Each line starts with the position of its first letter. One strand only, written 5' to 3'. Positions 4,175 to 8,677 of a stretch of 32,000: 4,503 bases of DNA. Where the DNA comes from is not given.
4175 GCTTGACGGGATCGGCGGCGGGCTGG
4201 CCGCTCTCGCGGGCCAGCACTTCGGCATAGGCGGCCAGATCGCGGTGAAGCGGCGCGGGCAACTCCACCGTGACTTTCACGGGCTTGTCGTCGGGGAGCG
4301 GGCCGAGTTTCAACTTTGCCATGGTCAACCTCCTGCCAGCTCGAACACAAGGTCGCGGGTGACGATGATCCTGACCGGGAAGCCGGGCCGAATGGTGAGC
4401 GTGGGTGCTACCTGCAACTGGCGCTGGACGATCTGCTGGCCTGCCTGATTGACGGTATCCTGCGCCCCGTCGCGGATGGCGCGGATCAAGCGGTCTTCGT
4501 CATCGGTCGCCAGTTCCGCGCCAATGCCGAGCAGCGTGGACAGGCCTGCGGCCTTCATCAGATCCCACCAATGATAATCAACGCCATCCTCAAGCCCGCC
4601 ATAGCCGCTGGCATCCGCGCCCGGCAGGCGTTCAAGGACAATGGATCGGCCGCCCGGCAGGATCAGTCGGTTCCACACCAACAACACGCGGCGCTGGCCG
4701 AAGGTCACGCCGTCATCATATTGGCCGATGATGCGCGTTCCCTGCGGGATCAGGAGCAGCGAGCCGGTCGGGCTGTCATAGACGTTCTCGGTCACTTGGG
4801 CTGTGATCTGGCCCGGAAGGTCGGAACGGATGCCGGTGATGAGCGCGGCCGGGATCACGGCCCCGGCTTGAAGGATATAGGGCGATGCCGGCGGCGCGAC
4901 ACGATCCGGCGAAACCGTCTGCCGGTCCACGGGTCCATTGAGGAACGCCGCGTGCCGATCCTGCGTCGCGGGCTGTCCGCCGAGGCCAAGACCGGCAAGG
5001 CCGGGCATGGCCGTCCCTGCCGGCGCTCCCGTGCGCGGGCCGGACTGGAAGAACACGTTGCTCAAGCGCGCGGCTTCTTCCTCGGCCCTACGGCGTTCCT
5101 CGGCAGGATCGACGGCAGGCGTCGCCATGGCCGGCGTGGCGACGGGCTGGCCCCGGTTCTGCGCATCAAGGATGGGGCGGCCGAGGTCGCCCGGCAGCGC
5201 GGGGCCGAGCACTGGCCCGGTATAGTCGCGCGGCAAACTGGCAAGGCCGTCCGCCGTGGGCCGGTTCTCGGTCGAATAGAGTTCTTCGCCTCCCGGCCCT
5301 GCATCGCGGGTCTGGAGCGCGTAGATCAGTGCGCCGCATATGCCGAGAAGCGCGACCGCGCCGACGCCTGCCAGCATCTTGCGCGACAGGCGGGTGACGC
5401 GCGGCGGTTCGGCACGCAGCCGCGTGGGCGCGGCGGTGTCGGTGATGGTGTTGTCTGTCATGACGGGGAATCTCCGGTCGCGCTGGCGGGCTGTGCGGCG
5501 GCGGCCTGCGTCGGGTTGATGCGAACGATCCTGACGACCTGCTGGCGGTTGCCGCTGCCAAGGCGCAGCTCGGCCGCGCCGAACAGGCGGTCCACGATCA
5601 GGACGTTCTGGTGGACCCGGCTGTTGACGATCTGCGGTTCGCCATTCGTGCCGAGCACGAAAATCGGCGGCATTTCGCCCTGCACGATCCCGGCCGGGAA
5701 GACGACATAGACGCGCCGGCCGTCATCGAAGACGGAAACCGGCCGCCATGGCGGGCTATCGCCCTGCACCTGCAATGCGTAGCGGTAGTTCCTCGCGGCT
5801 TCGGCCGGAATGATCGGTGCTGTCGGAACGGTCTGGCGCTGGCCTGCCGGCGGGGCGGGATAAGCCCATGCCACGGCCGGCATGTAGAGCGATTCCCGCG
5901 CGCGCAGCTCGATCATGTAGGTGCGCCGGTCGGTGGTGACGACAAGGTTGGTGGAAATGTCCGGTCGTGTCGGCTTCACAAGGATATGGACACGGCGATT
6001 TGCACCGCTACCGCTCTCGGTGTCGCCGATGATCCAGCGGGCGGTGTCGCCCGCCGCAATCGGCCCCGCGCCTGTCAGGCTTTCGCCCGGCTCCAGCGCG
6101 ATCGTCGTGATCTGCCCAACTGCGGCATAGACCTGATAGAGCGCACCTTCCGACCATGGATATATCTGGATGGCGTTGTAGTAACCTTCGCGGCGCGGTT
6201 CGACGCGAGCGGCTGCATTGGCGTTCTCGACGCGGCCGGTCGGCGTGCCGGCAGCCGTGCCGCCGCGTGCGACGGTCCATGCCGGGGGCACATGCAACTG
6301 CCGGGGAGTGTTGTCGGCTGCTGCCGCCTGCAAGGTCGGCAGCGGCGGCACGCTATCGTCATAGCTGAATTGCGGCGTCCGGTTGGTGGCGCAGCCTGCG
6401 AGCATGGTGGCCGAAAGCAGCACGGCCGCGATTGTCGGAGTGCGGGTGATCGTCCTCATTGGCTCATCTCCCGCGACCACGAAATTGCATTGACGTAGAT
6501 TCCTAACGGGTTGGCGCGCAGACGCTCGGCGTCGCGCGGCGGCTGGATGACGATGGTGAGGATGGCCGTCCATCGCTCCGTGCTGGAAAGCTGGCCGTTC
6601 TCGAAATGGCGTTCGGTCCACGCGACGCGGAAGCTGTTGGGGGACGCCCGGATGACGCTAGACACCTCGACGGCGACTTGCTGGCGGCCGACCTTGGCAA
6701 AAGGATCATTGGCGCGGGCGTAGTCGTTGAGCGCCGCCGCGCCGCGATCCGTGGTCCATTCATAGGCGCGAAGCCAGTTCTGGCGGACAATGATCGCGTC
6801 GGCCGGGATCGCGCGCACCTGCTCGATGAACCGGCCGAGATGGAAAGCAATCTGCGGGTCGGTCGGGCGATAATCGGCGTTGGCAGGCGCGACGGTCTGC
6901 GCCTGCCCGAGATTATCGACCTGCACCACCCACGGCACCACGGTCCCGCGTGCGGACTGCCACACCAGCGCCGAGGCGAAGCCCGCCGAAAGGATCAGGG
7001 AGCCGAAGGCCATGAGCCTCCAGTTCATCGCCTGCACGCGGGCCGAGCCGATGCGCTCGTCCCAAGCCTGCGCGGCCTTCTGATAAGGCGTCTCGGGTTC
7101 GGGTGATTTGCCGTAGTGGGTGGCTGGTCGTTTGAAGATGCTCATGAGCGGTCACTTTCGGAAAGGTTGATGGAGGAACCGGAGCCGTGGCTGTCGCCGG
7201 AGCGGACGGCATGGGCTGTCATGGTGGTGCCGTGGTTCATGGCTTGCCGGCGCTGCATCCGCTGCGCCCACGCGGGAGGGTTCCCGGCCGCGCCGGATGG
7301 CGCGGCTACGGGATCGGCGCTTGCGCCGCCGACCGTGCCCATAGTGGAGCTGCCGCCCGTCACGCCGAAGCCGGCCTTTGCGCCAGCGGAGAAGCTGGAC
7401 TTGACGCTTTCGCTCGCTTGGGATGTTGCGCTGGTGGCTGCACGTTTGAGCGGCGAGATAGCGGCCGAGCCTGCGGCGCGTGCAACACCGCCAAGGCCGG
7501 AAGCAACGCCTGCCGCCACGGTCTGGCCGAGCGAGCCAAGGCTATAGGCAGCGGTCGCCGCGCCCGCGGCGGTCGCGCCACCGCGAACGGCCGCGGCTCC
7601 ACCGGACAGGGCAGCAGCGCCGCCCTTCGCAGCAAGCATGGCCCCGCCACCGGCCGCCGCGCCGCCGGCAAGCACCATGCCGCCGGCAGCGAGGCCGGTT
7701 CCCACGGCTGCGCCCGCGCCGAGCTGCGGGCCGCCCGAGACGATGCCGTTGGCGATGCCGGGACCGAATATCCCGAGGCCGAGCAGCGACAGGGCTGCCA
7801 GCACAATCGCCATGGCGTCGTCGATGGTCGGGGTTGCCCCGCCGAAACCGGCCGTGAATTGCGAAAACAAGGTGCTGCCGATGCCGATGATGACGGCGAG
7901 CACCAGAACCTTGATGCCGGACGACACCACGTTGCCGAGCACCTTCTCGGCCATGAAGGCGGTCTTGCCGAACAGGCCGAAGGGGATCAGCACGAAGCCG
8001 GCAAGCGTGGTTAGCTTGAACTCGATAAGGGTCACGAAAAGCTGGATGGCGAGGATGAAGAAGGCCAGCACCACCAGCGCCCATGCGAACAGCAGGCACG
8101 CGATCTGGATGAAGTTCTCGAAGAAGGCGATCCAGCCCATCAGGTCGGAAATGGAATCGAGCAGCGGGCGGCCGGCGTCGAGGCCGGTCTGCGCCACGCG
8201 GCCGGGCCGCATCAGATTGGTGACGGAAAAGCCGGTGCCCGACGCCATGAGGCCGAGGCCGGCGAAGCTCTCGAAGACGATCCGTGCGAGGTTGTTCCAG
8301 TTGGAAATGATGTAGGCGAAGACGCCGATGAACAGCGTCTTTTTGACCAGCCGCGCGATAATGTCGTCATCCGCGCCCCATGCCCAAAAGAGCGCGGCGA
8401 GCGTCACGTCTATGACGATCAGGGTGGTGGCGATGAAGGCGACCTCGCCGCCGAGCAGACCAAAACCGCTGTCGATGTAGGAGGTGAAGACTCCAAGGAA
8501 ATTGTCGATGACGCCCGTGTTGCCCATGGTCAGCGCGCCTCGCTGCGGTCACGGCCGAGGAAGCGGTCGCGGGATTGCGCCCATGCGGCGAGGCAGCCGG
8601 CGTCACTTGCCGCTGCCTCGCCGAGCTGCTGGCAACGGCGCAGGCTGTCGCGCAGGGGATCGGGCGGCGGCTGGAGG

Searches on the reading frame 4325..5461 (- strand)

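Call 54: search_protein_families(library=pfam, proteins=[window:4325-5461:-], max_evalue=0.00001)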
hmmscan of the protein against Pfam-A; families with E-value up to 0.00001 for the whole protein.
window:4325-5461:- (378 aa): 1 family
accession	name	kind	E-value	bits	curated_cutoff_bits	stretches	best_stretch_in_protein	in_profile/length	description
PF03743.19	TrbI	-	1.4e-65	221.2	35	1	197-373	2-188/188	Bacterial conjugation TrbI-like protein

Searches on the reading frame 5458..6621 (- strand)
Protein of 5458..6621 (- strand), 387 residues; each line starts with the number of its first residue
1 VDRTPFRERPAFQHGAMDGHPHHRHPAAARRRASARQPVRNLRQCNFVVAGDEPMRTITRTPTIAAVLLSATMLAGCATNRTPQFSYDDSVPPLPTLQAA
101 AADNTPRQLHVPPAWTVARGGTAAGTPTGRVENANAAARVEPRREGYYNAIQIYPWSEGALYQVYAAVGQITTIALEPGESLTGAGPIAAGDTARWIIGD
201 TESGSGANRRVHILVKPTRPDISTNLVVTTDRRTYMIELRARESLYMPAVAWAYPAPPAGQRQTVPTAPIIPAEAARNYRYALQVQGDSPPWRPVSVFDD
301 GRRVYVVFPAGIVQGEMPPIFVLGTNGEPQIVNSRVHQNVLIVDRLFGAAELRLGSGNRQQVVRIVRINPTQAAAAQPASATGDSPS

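Call 54: search_protein_families(library=pfam, proteins=[window:5458-6621:-], max_evalue=0.00001)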
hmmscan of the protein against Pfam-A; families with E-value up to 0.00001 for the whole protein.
window:5458-6621:- (387 aa): 1 family
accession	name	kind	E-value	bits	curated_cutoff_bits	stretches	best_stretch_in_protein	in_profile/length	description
PF03524.21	CagX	-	1.6e-63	214.5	34.2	1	149-367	1-197/198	Conjugal transfer protein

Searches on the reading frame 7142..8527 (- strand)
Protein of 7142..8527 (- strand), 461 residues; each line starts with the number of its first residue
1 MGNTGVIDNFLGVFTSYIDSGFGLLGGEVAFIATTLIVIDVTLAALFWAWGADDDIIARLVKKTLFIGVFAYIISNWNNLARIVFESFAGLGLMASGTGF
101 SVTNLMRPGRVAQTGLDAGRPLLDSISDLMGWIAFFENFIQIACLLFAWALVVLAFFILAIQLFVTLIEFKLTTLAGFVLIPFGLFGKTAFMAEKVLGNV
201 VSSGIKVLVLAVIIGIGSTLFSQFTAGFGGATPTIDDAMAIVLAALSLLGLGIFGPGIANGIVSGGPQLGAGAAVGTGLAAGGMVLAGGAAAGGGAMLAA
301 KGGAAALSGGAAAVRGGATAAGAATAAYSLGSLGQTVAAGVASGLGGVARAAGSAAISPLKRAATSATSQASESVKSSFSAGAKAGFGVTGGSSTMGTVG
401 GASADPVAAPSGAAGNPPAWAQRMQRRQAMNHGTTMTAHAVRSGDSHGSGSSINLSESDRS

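Call 54: search_protein_families(library=pfam, proteins=[window:7142-8527:-], max_evalue=0.00001)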
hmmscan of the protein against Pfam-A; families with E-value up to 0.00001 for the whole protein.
window:7142-8527:- (461 aa): 1 family
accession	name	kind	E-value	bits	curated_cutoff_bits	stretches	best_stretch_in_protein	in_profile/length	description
PF04610.19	TrbL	-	9.2e-57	192.7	25.9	1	37-254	1-214/215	TrbL/VirB6 plasmid conjugal transfer protein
